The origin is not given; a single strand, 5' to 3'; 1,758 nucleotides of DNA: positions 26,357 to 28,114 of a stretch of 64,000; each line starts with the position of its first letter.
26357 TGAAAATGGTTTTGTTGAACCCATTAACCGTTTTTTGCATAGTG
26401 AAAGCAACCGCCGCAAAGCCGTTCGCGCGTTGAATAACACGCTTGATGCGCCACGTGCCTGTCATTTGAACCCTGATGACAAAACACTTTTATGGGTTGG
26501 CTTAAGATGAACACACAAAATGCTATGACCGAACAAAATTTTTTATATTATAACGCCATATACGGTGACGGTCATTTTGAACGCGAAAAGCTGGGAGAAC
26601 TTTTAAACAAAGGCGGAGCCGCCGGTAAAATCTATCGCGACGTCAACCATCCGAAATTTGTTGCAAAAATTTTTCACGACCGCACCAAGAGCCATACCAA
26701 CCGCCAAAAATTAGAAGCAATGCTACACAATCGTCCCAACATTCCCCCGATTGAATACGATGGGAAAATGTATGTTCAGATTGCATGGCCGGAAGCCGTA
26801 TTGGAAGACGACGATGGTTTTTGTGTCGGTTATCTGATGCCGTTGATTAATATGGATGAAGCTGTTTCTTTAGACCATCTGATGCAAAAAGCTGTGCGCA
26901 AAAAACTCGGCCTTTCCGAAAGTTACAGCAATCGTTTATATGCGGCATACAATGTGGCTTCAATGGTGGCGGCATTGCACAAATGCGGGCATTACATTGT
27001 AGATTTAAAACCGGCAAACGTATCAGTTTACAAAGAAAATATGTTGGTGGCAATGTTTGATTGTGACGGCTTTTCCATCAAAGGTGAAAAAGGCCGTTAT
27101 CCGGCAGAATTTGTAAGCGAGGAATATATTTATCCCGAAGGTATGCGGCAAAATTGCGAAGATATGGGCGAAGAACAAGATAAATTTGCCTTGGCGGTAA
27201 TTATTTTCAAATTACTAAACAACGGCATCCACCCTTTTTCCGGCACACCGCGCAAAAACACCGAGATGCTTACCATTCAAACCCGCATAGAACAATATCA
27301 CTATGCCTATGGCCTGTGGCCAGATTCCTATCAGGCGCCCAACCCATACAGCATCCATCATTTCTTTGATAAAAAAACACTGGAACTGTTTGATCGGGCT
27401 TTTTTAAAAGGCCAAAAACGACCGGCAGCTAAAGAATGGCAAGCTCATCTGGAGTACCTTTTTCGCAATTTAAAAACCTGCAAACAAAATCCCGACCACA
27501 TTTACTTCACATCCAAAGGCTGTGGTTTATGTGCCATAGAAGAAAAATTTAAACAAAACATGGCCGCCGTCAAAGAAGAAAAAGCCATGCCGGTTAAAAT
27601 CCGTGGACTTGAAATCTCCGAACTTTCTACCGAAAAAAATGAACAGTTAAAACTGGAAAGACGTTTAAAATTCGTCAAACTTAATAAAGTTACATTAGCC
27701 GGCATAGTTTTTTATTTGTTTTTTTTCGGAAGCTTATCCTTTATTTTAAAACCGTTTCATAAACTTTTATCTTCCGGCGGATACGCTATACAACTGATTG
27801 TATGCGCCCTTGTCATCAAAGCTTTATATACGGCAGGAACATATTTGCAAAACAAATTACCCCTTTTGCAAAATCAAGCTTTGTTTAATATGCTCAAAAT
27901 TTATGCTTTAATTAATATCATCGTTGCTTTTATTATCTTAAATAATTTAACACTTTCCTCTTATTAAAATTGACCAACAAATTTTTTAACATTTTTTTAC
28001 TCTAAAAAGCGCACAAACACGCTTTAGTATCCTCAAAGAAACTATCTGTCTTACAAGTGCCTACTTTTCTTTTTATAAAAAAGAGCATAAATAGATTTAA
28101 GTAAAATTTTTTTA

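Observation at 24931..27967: Translationally coupled vWA - PP2C phosphatase - membrane Ser/Thr kinase triad (TerY-P-like) preceded by a hidden 44-aa lipoprotein ORF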

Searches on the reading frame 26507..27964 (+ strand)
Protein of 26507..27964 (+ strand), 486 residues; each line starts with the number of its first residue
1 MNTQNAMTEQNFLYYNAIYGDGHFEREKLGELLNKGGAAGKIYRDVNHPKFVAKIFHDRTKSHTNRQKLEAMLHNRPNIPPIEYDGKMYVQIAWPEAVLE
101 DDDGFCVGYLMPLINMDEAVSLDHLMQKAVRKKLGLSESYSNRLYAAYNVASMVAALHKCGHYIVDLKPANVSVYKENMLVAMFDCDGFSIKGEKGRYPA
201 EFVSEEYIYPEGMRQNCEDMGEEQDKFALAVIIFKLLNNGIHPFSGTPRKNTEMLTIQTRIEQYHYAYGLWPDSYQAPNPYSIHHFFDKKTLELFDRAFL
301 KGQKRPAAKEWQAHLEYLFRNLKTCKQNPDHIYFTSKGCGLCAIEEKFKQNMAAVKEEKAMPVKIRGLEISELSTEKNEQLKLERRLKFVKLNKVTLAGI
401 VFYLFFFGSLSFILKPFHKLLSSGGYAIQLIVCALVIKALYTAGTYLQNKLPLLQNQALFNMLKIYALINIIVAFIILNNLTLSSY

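Call 5: search_protein_families(library=pfam, proteins=[window:26507-27964:+], max_evalue=0.01)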
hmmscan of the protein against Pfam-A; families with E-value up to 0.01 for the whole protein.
window:26507-27964:+ (486 aa): 1 family
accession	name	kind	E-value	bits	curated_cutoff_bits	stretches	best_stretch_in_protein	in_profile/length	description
PF00069.31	Pkinase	-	1e-09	38.6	31.7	1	123-310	83-256/263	Protein kinase domain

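Call 6: search_protein_families(library=ncbifam, proteins=[window:26507-27964:+], max_evalue=0.01)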
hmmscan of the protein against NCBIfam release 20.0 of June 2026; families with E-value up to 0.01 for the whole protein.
window:26507-27964:+ (486 aa): 2 families
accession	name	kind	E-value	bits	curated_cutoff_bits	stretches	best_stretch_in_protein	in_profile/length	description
NF038150.1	lanthi_synth_IV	equivalog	8.5e-07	27.7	650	1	121-249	279-401/851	class IV lanthionine synthetase LanL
NF038151.1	lanthi_synth_III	equivalog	0.00071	18.1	575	1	144-250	339-436/833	class III lanthionine synthetase LanKC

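Call 7: search_protein_families(library=padloc, proteins=[window:26507-27964:+], max_evalue=0.01)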
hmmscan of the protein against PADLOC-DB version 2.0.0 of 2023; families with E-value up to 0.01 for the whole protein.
window:26507-27964:+ (486 aa): 6 families
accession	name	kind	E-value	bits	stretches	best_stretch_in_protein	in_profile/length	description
PDLC04047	PD-T4-6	-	1.4e-05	22.4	1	143-260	113-228/327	-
PDLC04053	PD-T4-6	-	0.00031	18.3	1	146-250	115-217/311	-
PDLC03921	MkoA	-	0.00056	15.6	1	137-242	583-678/1607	-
PDLC04042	PD-T4-6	-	0.00078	17.2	1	120-262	94-230/292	-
PDLC04054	PD-T4-6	-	0.0013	16.2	1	146-260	116-229/347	-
PDLC01088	C3a189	-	0.0081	12.7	0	206-245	173-209/840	kinase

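Call 10: find_homologous_proteins(query=window:26507-27964:+, max_evalue=0.001)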
Query window:26507-27964:+ (486 aa): 745 proteins with E <= 0.001 among 8000 candidates; the best 120 are listed.
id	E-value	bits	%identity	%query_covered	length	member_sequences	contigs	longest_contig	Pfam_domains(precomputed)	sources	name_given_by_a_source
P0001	0.0e+0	1118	100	100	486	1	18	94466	PF00069.32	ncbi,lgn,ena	-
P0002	0.0e+0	1116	100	100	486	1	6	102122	PF00069.32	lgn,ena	-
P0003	1.0e-297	1005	89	100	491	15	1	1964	PF00069.32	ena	-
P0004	2.9e-290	981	88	96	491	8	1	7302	PF00069.32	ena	-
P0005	5.4e-286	967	85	100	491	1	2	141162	PF00069.32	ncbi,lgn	-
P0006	1.6e-264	896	79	99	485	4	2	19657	PF00069.32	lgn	-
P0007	1.3e-260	883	78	95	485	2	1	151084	PF00069.32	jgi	-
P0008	5.2e-259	878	78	98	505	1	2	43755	PF00069.32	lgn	-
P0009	2.8e-258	875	78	98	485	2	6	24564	PF00069.32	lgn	-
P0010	7.6e-258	874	77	99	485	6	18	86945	PF00069.32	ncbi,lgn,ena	-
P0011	1.5e-252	857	78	97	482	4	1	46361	PF00069.32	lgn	-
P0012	9.9e-252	854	78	98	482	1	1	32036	PF00069.32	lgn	-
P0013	3.6e-251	852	79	96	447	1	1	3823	PF00069.32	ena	-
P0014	4.0e-247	839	73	98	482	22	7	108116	PF00069.32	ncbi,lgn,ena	-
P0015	3.6e-246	836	75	98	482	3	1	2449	PF00069.32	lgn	-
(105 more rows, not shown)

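Call 12: find_related_loci(query=A1, collection=genome_contigs, flank=6000)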
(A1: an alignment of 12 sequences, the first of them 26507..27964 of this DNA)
Query A1 (486 aa) in genome_contigs; peptide patterns used: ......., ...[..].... (x = any residue, [..] = any of these).
358 stretches matched a pattern; 277 encode a relative of the query (tblastn E <= 1e-3); the best 80 are kept; 80 distinct loci.
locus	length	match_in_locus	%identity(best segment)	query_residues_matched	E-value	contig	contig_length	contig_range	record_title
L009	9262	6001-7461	85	1-486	0e+0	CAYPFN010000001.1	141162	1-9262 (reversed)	MAG TPA_asm: uncultured Azospirillaceae bacterium isolate SRP141132_co1_303 genome assembly, contig: NODE_30_length_1411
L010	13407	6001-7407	88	1-468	0e+0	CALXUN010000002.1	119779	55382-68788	MAG: uncultured Alphaproteobacteria bacterium isolate BRZ_FB__bin86 genome assembly, contig: BRZ_FB__NODE_169_length_119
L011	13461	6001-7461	89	1-486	0e+0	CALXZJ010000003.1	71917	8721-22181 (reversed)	MAG: uncultured Alphaproteobacteria bacterium isolate BRZ_EQ__bin53 genome assembly, contig: BRZ_EQ__NODE_844_length_719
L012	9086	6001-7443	77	7-486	0e+0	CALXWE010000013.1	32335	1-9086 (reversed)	MAG: uncultured Alphaproteobacteria bacterium isolate BRZ_SP__bin53 genome assembly, contig: BRZ_SP__NODE_1749_length_32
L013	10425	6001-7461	87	1-486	0e+0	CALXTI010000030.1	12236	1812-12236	MAG: uncultured Alphaproteobacteria bacterium isolate BRZ_LA__bin12 genome assembly, contig: BRZ_LA__NODE_4348_length_12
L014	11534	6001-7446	73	4-484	0e+0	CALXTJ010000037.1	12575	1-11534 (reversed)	MAG: uncultured Alphaproteobacteria bacterium isolate BRZ_KS__bin114 genome assembly, contig: BRZ_KS__NODE_9093_length_1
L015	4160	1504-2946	72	7-486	0e+0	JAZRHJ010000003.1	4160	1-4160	MAG: Alphaproteobacteria bacterium isolate T1900045482_YK20190176.MAGScoT_cleanbin_000025 SGB_7325_k141_1583485, whole g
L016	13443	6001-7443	72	7-486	0e+0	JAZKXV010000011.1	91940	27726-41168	MAG: Alphaproteobacteria bacterium isolate T1900045114_TC20190108.MAGScoT_cleanbin_000007 SGB_4803_k141_1203251, whole g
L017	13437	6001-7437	70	7-484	0e+0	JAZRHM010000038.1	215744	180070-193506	MAG: Alphaproteobacteria bacterium isolate T1900045481_YK20190175.MAGScoT_cleanbin_000003 SGB_7321_k141_17941, whole gen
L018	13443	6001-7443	69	7-486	0e+0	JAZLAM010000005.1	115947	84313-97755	MAG: Alphaproteobacteria bacterium isolate T1900045076_TC20190070.MAGScoT_cleanbin_000006 SGB_4637_k141_1226482, whole g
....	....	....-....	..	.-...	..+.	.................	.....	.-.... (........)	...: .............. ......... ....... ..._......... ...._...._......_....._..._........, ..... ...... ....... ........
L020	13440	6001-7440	72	6-484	0e+0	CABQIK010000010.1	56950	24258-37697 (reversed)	MAG TPA_asm: uncultured Alphaproteobacteria bacterium isolate MGYG-HGUT-00610 genome assembly, contig: GUT_GENOME018669_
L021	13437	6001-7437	71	7-484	0e+0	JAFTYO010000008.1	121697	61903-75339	MAG: Alphaproteobacteria bacterium isolate RGIG4267 Roe_deer_Colon.Co__c345518, whole genome shotgun sequence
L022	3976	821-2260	68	4-482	0e+0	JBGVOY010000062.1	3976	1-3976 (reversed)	MAG: Alphaproteobacteria bacterium isolate fecal_MAG_20 fecal_MAG_20_contig_0062, whole genome shotgun sequence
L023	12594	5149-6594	69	6-486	0e+0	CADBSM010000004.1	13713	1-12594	MAG: uncultured proteobacterium isolate RUG14252 genome assembly, contig: RUG14252_asm_4, whole genome shotgun sequence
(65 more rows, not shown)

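Call 33: search_protein_representatives(protein=window:26507-27964:+)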
Query: 486 residues. Proteins with E-value up to 0.001 (for the whole library): 6767; up to 1e-10: 5113; up to 1e-30: 623. The best 150 are listed.
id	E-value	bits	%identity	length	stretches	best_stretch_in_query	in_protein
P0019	2.2e-243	824.7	72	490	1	6-484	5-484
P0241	3.0e-138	478.0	64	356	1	15-356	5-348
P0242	5.7e-116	404.5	65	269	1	220-484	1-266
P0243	2.3e-99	349.8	72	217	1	10-223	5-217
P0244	4.2e-91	322.6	46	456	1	24-360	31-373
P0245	4.8e-87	309.2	47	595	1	22-358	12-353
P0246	1.0e-86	308.1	43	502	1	37-408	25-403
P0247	1.5e-85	304.3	47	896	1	35-346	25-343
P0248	2.0e-85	303.9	45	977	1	22-350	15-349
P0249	5.4e-83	295.8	44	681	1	18-347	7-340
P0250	1.8e-82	294.1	44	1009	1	21-350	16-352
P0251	3.9e-82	293.0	45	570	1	21-346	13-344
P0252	3.4e-81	289.9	47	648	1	28-349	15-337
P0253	3.5e-81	289.9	43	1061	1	12-359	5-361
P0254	8.7e-81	288.5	46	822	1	31-348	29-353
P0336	6.5e-67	242.8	43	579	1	41-343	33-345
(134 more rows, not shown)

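Call 36: find_related_loci(query=A3, collection=metagenome_contigs, flank=5000)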
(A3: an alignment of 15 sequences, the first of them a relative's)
Query A3 (456 aa) in metagenome_contigs; peptide patterns used: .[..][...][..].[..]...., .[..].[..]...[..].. (x = any residue, [..] = any of these).
505 stretches matched a pattern; 478 encode a relative of the query (tblastn E <= 1e-3); the best 80 are kept; 80 distinct loci.
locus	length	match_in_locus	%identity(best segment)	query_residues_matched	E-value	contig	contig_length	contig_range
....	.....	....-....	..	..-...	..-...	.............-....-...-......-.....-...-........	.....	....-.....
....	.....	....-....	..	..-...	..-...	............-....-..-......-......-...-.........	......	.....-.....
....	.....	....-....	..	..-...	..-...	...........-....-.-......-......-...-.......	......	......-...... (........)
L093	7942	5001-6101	44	27-389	2e-102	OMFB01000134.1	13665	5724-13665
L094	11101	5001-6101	44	27-389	2e-102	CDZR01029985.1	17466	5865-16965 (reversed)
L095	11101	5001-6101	44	27-389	3e-102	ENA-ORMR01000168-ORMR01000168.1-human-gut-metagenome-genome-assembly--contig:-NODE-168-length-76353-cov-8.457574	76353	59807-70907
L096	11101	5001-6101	44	27-389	3e-102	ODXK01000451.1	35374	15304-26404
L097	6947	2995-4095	44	27-389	3e-102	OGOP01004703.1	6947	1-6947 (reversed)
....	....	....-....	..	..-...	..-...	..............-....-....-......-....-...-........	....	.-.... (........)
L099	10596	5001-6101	44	27-389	3e-102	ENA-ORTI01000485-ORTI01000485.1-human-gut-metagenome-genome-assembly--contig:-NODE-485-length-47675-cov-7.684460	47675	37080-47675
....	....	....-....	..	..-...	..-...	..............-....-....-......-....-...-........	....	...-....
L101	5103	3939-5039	44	27-389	4e-102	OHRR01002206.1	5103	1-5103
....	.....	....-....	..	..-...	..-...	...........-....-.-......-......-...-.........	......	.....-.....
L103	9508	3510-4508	46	36-373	6e-101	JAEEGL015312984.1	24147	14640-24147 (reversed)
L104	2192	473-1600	42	27-389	2e-105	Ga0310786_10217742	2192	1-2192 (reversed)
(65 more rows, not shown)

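Call 39: find_homologous_proteins(query=P0244, max_evalue=1e-20)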
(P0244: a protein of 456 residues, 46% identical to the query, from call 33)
Query P0244 (456 aa): 47 proteins with E <= 1e-20 among 8000 candidates.
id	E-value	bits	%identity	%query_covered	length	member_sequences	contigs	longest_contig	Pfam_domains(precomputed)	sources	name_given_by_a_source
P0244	0.0e+0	1036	100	100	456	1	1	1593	PF00069.32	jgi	-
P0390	3.4e-108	381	53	78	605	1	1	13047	PF00069.32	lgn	-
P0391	3.5e-105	371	51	81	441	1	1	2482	PF00069.32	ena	-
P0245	1.5e-104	369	51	81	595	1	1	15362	PF00069.32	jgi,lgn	jgi:uncharacterized membrane protein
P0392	3.8e-104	367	53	74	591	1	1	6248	PF00069.32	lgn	-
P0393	1.2e-98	349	50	75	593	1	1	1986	PF00069.32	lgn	-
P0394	6.6e-97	343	46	87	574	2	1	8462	PF00069.32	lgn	-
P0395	1.3e-95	339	49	80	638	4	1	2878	PF00069.32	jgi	-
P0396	4.2e-91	324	45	74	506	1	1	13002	PF00069.32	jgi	jgi:hypothetical protein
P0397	1.0e-90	323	44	76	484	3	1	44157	PF00069.32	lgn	-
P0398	7.9e-90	320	43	76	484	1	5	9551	PF00069.32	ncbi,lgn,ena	-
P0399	2.1e-86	309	41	80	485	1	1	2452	PF00069.32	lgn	-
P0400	3.7e-86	308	40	78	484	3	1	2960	PF00069.32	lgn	-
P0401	5.0e-86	307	43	75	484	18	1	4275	PF00069.32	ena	-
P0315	2.0e-85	305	48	72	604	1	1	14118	PF00069.32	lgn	-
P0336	1.8e-83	299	50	73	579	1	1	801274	PF00069.32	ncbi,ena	-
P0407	2.7e-71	259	45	69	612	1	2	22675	PF00069.32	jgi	-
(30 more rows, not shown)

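Call 40: find_encoding_contigs(protein=P0245, flank=5000, max_places=1)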
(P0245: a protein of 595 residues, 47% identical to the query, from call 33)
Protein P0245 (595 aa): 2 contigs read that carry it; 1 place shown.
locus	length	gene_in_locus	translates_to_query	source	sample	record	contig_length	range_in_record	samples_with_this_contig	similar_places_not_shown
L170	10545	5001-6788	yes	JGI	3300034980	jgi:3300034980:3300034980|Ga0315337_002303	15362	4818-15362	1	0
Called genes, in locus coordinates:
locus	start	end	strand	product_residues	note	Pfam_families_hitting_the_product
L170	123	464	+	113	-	-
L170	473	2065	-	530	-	PF01019:G_glu_transpept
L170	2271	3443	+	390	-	PF23500:DUF7133, PF22807:TrAA12, PF07995:GSDH, PF22807:TrAA12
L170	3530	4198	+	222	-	PF00092:VWA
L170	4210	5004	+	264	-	PF13672:PP2C_2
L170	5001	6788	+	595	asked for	PF00069:Pkinase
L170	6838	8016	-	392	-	PF01321:Creatinase_N, PF00557:Peptidase_M24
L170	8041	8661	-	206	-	PF07687:M20_dimer, PF01546:Peptidase_M20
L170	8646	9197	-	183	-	PF01546:Peptidase_M20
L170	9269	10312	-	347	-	PF05721:PhyH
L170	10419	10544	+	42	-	?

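Call 41: find_encoding_contigs(protein=P0390, flank=5000, max_places=1)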
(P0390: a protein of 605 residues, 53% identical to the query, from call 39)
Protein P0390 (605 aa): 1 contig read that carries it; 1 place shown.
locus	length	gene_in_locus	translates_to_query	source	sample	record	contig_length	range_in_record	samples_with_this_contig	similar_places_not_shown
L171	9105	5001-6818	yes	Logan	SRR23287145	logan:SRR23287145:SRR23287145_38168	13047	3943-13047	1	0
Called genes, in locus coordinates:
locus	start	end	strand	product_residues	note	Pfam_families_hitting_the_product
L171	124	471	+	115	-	-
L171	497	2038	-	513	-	PF01019:G_glu_transpept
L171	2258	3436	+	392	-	PF22807:TrAA12, PF23500:DUF7133 (weak), PF07995:GSDH, PF22807:TrAA12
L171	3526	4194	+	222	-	PF00092:VWA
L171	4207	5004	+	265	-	PF13672:PP2C_2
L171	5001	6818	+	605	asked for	PF00069:Pkinase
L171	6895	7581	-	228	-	PF09929:DUF2161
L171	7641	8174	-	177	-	-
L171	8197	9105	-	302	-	?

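Call 42: find_encoding_contigs(protein=P0336, flank=5000, max_places=1)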
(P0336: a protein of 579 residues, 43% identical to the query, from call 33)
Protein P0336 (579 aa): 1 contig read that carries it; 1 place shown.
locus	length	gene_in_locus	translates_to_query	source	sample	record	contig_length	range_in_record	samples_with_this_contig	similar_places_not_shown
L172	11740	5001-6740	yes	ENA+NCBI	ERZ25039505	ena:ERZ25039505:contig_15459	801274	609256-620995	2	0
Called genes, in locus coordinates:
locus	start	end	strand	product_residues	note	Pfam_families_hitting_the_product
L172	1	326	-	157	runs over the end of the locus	-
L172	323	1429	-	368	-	PF03462:PCRF, PF00472:RF-1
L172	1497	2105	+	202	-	-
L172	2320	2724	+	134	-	-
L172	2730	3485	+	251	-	-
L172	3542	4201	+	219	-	PF00092:VWA (faint)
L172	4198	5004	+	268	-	PF13672:PP2C_2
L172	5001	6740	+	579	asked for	PF00069:Pkinase (weak)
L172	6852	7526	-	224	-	-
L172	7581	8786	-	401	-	PF00155:Aminotran_1_2, PF00266:Aminotran_5 (weak), PF01041:DegT_DnrJ_EryC1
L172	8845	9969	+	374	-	PF03706:LPG_synthase_TM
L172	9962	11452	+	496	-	PF00171:Aldedh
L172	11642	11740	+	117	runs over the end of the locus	-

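Call 43: find_encoding_contigs(protein=P0407, flank=5000, max_places=1)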
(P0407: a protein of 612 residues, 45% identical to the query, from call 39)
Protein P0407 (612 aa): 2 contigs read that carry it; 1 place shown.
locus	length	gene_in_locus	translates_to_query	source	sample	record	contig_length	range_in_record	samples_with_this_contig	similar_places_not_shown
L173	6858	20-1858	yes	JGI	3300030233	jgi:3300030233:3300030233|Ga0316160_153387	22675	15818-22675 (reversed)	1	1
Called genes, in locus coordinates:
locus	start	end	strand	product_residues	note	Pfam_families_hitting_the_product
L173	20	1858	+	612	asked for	PF00069:Pkinase (weak)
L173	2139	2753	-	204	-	PF00163:Ribosomal_S4, PF01479:S4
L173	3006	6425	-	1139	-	-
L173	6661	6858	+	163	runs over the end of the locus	PF00588:SpoU_methylase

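Call 52: search_solved_structures(query=window:26507-27964:+, max_evalue=0.001)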
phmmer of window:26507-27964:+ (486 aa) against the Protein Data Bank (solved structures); distinct sequences matched with E-value up to 0.001: 0.

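Call 62: predict_structure(alignment_id=A4)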
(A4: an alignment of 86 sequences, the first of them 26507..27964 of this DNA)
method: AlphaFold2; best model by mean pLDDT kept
length: 486 residues; sequences in the alignment: 86
mean_pLDDT: 89.0   pTM: 0.71
mean pLDDT of the five models: 89.0, 88.4, 87.9, 87.2, 86.1
residues with pLDDT >= 90: 339; 70-90: 114; 50-70: 19; < 50: 14
segments of 3 or more residues with pLDDT < 50: 1-8
pLDDT, mean of each block of 10 residues (from residue 1): 46 93 93 80 93 91 91 92 91 94 94 90 90 91 94 96 93 91 84 90 86 89 96 96 92 87 94 92 94 97 96 96 93 89 90 81 52 59 80 91 96 93 92 95 93 92 96 93 80
secondary structure, 60 per line:
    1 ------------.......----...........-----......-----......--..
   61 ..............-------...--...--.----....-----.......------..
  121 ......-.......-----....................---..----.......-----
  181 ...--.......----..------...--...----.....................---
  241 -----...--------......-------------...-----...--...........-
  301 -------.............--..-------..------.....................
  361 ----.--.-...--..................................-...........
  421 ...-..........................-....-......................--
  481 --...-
elements in order: E13-19 E24-34 E40-45 E51-56 H59-74 E82-84 E87-89 E97-100 E106-112 E119-121 H122-126 H128-134 H140-159 E172-175 E181-183 E189-192 H217-237 E246-248 H257-262 E276-278 H289-299 H308-320 H340-360 H375-408 H410-423 H425-450 H452-455 H457-478
